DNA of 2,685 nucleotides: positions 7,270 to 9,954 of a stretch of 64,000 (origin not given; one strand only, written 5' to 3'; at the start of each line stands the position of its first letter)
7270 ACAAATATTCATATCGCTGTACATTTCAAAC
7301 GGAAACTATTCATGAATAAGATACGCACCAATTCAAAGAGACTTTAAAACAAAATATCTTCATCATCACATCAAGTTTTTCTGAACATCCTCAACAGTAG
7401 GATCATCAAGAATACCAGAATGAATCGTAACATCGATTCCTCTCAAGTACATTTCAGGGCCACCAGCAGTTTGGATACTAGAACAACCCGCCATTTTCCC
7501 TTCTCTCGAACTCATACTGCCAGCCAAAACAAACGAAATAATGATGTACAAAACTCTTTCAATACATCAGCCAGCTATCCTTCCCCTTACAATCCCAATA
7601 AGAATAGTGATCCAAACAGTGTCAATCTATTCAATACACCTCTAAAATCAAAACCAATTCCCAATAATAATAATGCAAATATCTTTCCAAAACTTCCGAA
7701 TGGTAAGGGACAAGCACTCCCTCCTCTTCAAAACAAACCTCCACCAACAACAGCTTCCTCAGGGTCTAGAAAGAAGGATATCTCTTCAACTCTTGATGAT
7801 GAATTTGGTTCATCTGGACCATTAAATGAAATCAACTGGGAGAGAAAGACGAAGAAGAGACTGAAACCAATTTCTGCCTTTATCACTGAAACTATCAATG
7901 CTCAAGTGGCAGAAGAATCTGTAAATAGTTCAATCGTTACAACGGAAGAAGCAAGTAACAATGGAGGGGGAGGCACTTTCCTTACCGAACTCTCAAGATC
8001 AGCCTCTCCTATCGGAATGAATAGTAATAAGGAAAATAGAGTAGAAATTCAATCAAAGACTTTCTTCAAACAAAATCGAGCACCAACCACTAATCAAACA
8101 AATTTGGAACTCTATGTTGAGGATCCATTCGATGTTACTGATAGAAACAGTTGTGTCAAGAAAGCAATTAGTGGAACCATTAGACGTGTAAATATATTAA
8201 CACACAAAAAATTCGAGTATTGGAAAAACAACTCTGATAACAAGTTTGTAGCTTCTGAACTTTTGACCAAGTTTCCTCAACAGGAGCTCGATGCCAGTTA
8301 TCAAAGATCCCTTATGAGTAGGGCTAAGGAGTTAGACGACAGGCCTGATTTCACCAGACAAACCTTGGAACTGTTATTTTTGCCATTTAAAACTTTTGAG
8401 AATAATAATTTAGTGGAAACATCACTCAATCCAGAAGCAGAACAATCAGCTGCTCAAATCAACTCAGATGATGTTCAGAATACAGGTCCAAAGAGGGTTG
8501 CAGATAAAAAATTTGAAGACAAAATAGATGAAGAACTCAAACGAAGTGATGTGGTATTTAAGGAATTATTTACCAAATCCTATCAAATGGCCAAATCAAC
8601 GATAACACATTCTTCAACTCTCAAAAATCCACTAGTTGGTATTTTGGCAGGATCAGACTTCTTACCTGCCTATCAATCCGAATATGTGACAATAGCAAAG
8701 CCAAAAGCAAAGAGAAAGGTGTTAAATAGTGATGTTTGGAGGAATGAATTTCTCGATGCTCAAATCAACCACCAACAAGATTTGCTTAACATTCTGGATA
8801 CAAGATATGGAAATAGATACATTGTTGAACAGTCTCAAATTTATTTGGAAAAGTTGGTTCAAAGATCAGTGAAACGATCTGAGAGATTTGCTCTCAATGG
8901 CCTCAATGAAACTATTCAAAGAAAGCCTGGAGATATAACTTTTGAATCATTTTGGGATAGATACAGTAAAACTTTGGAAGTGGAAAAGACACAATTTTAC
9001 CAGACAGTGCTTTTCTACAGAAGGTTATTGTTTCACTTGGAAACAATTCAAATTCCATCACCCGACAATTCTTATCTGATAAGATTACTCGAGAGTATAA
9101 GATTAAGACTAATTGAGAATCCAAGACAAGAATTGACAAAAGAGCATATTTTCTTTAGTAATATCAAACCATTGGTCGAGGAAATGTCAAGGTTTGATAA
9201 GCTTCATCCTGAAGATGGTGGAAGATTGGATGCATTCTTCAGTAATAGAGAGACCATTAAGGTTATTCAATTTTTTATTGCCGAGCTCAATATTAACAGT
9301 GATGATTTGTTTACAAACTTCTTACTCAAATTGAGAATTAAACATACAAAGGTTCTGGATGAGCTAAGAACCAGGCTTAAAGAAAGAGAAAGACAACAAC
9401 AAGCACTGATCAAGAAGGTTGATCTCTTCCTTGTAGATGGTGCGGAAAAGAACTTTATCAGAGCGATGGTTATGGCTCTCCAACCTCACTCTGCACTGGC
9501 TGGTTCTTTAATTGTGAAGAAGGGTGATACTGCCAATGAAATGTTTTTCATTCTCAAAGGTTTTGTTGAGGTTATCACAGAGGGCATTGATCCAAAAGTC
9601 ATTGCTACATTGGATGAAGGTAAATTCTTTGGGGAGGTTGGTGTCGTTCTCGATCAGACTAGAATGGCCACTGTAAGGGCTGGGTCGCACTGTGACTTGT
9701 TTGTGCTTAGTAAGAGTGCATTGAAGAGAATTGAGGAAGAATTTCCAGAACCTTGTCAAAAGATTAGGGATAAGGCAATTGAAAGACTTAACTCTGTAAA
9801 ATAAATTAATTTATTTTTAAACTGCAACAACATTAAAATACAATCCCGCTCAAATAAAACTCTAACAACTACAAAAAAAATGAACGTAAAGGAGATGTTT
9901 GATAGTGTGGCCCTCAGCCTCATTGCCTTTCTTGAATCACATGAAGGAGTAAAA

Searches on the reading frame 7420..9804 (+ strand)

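Call 8: search_protein_families(library=pfam, proteins=[window:7420-9804:+], max_evalue=0.001)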
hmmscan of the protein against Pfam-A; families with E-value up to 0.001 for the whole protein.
window:7420-9804:+ (794 aa): 1 family
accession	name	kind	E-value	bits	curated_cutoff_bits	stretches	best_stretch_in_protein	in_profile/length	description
PF00027.35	cNMP_binding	-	7.8e-16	58.3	27.5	1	693-771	5-85/89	Cyclic nucleotide-binding domain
